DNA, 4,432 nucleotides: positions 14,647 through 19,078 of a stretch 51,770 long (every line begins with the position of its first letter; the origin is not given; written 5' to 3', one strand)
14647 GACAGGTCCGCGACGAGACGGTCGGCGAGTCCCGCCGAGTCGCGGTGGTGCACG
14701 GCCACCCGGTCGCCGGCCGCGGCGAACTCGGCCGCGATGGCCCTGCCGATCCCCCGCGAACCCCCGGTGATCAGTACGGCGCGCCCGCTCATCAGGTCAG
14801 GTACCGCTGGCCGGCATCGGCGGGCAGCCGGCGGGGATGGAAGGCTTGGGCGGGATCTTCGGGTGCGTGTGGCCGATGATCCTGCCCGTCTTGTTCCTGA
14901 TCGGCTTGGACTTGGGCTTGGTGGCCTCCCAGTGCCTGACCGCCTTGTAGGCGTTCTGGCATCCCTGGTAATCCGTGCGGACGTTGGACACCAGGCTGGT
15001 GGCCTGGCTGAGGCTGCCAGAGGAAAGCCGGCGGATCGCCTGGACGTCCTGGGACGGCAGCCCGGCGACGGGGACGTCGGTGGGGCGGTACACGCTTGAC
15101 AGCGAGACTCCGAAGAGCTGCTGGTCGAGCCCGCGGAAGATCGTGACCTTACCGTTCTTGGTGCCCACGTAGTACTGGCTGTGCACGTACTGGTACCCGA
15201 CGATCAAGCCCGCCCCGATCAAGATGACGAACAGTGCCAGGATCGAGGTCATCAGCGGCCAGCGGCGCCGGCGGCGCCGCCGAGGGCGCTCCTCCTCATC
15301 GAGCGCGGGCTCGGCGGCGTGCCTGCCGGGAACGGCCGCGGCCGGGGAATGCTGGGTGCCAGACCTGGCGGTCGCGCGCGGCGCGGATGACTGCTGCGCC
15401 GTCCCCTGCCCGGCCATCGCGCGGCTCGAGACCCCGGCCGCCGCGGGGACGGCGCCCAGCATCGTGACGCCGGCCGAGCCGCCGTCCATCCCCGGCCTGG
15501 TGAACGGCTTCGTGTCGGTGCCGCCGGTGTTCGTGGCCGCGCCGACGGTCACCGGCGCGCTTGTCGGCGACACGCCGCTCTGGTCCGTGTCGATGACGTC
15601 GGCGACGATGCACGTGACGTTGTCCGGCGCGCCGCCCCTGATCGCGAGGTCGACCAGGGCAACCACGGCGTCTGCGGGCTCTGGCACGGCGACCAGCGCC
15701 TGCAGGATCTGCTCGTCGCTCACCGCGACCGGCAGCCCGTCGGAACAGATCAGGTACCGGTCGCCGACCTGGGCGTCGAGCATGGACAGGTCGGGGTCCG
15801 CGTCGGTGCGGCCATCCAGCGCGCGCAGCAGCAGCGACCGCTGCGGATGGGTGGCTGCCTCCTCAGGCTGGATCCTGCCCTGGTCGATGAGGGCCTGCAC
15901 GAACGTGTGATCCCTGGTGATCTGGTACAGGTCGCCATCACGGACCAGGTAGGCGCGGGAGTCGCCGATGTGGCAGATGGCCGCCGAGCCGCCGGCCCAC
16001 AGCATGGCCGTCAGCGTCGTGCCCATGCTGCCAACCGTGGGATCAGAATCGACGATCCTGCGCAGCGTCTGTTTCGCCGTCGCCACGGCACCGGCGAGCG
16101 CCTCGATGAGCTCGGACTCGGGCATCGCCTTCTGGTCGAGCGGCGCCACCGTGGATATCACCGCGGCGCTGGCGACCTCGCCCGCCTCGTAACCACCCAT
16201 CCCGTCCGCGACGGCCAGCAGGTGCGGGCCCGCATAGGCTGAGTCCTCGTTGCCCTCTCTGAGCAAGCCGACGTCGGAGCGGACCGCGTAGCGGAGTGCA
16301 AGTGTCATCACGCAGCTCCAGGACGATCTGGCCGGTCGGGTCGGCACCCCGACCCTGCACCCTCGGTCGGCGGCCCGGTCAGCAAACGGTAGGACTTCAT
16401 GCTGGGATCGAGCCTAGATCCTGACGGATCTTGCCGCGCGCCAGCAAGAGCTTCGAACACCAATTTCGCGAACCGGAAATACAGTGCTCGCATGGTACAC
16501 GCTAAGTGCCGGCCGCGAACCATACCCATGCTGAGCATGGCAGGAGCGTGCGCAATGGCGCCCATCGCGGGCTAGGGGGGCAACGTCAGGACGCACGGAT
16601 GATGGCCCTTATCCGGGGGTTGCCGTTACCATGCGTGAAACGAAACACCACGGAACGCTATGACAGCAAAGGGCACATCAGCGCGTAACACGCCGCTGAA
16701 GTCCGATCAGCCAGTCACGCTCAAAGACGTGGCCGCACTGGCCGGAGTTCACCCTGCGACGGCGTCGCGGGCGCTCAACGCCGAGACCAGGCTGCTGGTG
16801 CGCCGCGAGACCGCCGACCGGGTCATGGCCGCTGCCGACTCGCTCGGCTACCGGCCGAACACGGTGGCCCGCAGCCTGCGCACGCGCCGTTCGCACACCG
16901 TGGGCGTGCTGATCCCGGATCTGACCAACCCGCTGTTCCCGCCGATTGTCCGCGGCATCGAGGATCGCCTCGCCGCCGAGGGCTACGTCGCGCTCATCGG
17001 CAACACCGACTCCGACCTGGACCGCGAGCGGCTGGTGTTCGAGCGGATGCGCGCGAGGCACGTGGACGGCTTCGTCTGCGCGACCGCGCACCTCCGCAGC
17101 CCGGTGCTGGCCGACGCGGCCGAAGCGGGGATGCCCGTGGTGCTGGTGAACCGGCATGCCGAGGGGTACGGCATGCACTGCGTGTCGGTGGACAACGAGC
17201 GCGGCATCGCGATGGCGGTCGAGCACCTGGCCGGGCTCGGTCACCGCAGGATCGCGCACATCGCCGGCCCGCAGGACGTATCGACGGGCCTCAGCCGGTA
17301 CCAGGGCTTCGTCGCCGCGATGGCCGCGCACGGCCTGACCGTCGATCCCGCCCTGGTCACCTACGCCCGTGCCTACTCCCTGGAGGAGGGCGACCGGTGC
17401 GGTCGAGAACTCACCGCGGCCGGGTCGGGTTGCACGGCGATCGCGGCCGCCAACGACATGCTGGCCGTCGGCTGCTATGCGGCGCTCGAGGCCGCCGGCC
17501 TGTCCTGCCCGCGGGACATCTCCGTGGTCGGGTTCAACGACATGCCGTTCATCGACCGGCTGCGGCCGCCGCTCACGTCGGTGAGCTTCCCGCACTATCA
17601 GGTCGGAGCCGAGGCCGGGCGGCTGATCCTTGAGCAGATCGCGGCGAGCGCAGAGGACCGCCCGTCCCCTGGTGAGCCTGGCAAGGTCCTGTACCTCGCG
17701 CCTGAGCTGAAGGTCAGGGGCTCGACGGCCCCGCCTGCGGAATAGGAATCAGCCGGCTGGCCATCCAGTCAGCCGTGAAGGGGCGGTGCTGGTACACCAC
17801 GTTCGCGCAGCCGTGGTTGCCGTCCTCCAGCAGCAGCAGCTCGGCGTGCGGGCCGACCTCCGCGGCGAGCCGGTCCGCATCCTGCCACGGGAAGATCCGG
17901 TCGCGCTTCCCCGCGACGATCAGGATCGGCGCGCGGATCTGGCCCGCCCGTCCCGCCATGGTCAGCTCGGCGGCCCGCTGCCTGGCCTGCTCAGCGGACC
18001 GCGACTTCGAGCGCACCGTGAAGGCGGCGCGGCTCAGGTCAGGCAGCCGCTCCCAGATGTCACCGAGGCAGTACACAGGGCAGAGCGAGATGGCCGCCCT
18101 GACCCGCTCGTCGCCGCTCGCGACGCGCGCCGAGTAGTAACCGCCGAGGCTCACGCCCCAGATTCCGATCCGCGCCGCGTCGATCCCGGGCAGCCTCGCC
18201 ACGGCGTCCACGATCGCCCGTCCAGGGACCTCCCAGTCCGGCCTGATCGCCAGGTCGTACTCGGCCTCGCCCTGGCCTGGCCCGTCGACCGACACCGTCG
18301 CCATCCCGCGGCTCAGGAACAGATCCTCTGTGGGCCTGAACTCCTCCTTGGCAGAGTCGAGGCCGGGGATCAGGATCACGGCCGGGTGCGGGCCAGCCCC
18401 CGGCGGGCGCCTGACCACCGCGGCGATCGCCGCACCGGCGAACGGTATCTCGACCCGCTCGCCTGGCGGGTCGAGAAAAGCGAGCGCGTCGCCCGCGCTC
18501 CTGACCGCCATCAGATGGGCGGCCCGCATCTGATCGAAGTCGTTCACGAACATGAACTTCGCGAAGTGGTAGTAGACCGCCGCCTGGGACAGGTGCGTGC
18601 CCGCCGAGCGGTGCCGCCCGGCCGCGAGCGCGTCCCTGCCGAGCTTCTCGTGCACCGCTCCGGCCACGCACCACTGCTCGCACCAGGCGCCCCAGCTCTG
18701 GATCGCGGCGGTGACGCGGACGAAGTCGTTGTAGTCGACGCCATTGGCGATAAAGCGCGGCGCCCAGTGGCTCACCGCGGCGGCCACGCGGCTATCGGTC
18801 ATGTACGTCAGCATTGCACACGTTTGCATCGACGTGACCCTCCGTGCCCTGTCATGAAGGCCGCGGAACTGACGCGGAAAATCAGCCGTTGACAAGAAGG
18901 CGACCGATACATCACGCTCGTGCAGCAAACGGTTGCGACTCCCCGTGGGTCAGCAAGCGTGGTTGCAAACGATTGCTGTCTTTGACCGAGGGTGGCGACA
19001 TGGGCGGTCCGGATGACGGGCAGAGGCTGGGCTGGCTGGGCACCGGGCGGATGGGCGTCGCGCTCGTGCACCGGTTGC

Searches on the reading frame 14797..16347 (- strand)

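Call 65: search_protein_families(library=pfam, max_evalue=0.00001, proteins=[window:14797-16347:-])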
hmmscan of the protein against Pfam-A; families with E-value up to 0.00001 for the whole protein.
window:14797-16347:- (516 aa): 2 families
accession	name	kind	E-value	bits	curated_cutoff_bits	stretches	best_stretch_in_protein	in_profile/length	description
PF13672.11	PP2C_2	-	7.6e-10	39.1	24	1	41-205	24-174/209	Protein phosphatase 2C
PF00481.26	PP2C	-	5.4e-09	36.5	20.3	1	36-148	29-141/255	Protein phosphatase 2C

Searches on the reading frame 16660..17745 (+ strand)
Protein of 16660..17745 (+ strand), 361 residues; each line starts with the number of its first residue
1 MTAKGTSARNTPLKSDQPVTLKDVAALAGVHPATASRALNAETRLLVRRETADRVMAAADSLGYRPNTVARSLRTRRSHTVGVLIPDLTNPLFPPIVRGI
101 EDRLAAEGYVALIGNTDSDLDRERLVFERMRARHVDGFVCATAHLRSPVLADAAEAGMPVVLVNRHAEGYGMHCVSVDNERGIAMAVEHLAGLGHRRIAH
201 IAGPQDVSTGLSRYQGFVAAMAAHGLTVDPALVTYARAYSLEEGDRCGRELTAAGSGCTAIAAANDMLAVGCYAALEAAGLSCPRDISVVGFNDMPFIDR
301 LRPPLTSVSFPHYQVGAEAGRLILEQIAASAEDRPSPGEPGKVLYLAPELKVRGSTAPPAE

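Call 4: search_protein_families(library=pfam, proteins=[window:16660-17745:+])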
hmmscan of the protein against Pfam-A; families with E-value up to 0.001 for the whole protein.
window:16660-17745:+ (361 aa): 4 families
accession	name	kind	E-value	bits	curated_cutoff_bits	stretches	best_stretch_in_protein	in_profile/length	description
PF13377.12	Peripla_BP_3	-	1.5e-35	123.2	26.5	1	187-356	1-167/167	Periplasmic binding protein-like domain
PF00532.27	Peripla_BP_1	-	2e-29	103.4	22.2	1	78-332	1-266/281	Periplasmic binding proteins and sugar binding domain of LacI family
PF13407.12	Peripla_BP_4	-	2.9e-23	83.2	35.1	1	81-293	1-217/258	Periplasmic binding protein domain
PF00356.27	LacI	-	1.2e-13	51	27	1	20-67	1-46/46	Bacterial regulatory proteins, lacI family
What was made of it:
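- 16660..17745 (+): LacI-family repressor gene. It has a LacI HTH domain plus Peripla_BP_1/3 sensor domains (call 4).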

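Call 5: search_protein_families(library=ncbifam, proteins=[window:16660-17745:+])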
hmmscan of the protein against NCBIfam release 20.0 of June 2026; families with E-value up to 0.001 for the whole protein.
window:16660-17745:+ (361 aa): 19 families
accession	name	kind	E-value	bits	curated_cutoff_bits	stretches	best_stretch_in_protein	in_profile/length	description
NF008269.0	PRK11041.1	equivalog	1.9e-63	214.6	436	1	16-359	7-340/342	DNA-binding transcriptional regulator CytR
NF047341.1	lactose_RbsR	equivalog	4.6e-62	210.2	382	1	19-333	3-312/331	ribose utilization transcriptional repressor RbsR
NF052440.1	TransRegGNTRPSEAE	equivalog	9.1e-59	199.2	400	1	17-331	4-315/333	HTH-type transcriptional regulator GntR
TIGR01481.1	ccpA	equivalog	2.5e-53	181.6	442.35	1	18-325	2-305/330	catabolite control protein A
NF007743.0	PRK10423.1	equivalog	1.5e-52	178.8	531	1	20-355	3-329/330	ribose operon transcriptional repressor RbsR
NF008002.0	PRK10727.1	equivalog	1.4e-51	175.6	557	1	20-337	3-313/341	HTH-type transcriptional regulator GalR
NF051853.1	TransRegUriRCory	equivalog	5.6e-51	173.6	550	1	20-327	2-302/327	transcriptional regulator UriR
NF007706.0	PRK10401.1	equivalog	2.1e-50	171.9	555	1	19-331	2-311/346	HTH-type transcriptional regulator GalS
TIGR02417.1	fruct_sucro_rep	subfamily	4e-47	161.1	389.55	1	20-338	1-315/327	D-fructose-responsive transcription factor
NF007979.0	PRK10703.1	equivalog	7.4e-47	160.1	501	1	20-334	3-316/341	HTH-type transcriptional repressor PurR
NF007075.0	PRK09526.1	subfamily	3.3e-41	141.4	340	1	17-332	4-315/358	LacI family DNA-binding transcriptional regulator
NF008452.0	PRK11303.1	equivalog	2.2e-40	138.9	385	1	20-335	2-316/332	catabolite repressor/activator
NF007449.0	PRK10014.1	subfamily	5.9e-38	130.8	310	1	18-330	6-325/342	Mal regulon transcriptional regulator MalI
NF047913.1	TransRegIdnR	equivalog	1.1e-34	120.2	500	1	17-330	4-312/331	DNA-binding transcriptional regulator IdnR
NF011563.0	PRK14987.1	equivalog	6.7e-27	94.6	433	1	15-325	3-307/331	gluconate operon transcriptional repressor GntR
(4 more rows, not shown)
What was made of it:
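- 16660..17745 (+): It stays below every NCBIfam equivalog cut-off; the best hits are CytR and RbsR at about 210 bits (call 5).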

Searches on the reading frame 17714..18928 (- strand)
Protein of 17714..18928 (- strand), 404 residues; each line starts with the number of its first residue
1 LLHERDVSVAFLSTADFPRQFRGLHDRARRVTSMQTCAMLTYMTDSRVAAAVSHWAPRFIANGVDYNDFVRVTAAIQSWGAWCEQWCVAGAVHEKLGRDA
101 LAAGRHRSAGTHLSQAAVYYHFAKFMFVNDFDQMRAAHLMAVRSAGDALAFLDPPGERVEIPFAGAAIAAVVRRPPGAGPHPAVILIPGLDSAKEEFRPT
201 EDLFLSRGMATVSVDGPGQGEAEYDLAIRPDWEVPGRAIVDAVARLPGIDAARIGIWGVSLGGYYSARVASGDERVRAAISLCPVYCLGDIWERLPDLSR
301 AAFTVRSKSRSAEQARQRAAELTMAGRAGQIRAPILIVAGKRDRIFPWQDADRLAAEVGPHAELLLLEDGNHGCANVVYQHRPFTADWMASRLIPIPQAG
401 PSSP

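Call 4: search_protein_families(library=pfam, proteins=[window:17714-18928:-])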
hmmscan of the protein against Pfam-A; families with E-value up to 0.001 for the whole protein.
window:17714-18928:- (404 aa): 8 families
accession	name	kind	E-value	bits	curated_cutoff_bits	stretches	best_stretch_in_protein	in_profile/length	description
PF06500.17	FrsA-like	-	3.1e-15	56.3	22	1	80-285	95-299/414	Esterase FrsA-like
PF00561.26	Abhydrolase_1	-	1.1e-09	38.8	25.8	0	308-372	175-238/245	alpha/beta hydrolase fold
PF00326.27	Peptidase_S9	-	1.1e-08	35.3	22.6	1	203-380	9-195/213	Prolyl oligopeptidase family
PF12146.15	Hydrolase_4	-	1.6e-08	34.6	27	0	325-373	184-233/239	Serine aminopeptidase, S33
PF02129.25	Peptidase_S15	-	2.1e-07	31.3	23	1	165-285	2-129/262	X-Pro dipeptidyl-peptidase (S15 family)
PF01738.24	DLH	-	2.2e-05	24.6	21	1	238-373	83-187/217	Dienelactone hydrolase family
PF05448.18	AXE1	-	0.00018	20.8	21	0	239-287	163-211/321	Acetyl xylan esterase (AXE1)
PF12740.14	PETase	-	0.00052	19.9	28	0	249-284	122-157/263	PET hydrolase-like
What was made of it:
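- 17714..18814 (-): Divergently transcribed alpha/beta hydrolase resembling 2,6-dihydroxypseudooxynicotine hydrolase (the start may instead be 18829). Pfam assigns it to FrsA-like (call 4).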

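Call 5: search_protein_families(library=ncbifam, proteins=[window:17714-18928:-])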
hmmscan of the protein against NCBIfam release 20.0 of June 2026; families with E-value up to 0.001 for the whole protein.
window:17714-18928:- (404 aa): 12 families
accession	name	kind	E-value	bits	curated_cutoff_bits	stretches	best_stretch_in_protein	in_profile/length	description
NF003460.0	PRK05077.1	equivalog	1.6e-17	63.4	477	1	80-357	95-379/414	esterase FrsA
NF047920.1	lactonase_UilS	equivalog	6.9e-11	42.4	400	1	166-281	9-127/285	UilS family quorum-quenching N-acyl-homoserine lactonase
NF051488.1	bifunc_PcaDC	exception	1.4e-09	37.6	390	1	320-372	181-232/375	bifunctional 3-oxoadipate enol-lactonase/4-carboxymuconolactone decarboxylase PcaDC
TIGR02427.1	protocat_pcaD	equivalog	3e-08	33.3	255.85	0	321-372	182-232/251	3-oxoadipate enol-lactonase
NF011457.0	PRK14875.1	equivalog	2.1e-05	23.6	307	0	313-359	299-342/372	acetoin dehydrogenase dihydrolipoyllysine-residue acetyltransferase subunit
TIGR03611.1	RutD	equivalog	3.5e-05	23.3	238.5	1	324-375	190-240/258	pyrimidine utilization protein D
TIGR01738.1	bioH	equivalog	6.7e-05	22.6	206.95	0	330-373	186-228/245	pimeloyl-ACP methyl ester esterase BioH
NF033523.0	lasso_peptidase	equivalog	6.9e-05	21.8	400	1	238-344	480-587/638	Atxe2 family lasso peptide isopeptidase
NF052610.1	macro_16_ester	equivalog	9e-05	21.9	420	0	324-373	215-263/281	alpha/beta fold macrolide esterase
NF050058.1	e_dPHAscl_type1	hypoth_equivalog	0.00017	21.2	150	1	238-357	90-203/276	extracellular catalytic domain type 1 short-chain-length polyhydroxyalkanoate depolymerase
NF053693.1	esterase_mleCBF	exception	0.00029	20.3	564.5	0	327-373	216-261/279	CBF family alpha/beta fold macrolide esterase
NF041759.1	mac_hydro_EstT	equivalog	0.00068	18.9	450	0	326-373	214-260/278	macrolide hydrolase EstT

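Call 41: search_solved_structures(query=window:17714-18814:-, max_evalue=0.001)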
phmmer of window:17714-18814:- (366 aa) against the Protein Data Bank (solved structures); distinct sequences matched with E-value up to 0.001: 30.
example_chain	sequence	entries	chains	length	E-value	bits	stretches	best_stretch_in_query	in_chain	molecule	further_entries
2jbw_A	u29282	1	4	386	1.9e-45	158.8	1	14-363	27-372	2,6-DIHYDROXY-PSEUDO-OXYNICOTINE HYDROLASE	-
8qd1_A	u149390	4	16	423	1.3e-14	57.3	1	51-254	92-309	Pigment biosynthesis protein yellowish-green 1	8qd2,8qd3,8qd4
6hxa_A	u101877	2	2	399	1.7e-13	53.6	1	38-353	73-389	AntI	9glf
8qbh_A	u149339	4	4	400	1.7e-13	53.6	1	38-353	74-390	Photorhabdus luminescens subsp. laumondii TTO1 complete genome segment 15/17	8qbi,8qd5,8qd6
8qd7_A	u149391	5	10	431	1e-12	51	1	41-244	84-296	Yellowish-green 1-like protein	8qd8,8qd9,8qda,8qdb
7d78_D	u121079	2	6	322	1.5e-11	47.3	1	141-249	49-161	DltD domain-containing protein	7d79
3mve_A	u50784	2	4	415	1.7e-10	43.8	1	42-265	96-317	UPF0255 protein VV1_0328 | UPF0255 protein frsA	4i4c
3our_A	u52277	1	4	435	2e-10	43.6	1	42-265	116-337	UPF0255 protein VV1_0328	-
4ywf_A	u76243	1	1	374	4.3e-10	42.4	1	63-363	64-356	AbyA5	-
5no5_A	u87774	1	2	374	1e-09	41.2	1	63-363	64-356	AbyA5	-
9pjb_A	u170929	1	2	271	2e-07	33.7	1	144-343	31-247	MHETase MHT043-5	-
7qjm_A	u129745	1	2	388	2.2e-07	33.5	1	117-281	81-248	alpha/beta-hydrolase (202)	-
3fnb_A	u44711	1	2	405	1.7e-06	30.6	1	89-255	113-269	Acylaminoacyl peptidase SMU_737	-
9h0z_A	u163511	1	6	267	3.2e-06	29.7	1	120-342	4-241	Serine aminopeptidase S33 domain-containing protein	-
5olj_A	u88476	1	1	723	5.9e-06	28.8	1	199-306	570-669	Dipeptidyl peptidase IV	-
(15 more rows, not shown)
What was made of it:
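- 17714..18814 (-): The next hits are the polyketide C-C hydrolases Ayg1 and AntI (call 41).
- On Pseudooxynicotine-hydrolase-like C-C hydrolases (FrsA-like alpha/beta fold): 2JBW, E 1.9e-45, residues 14-363 of 366 (call 41).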
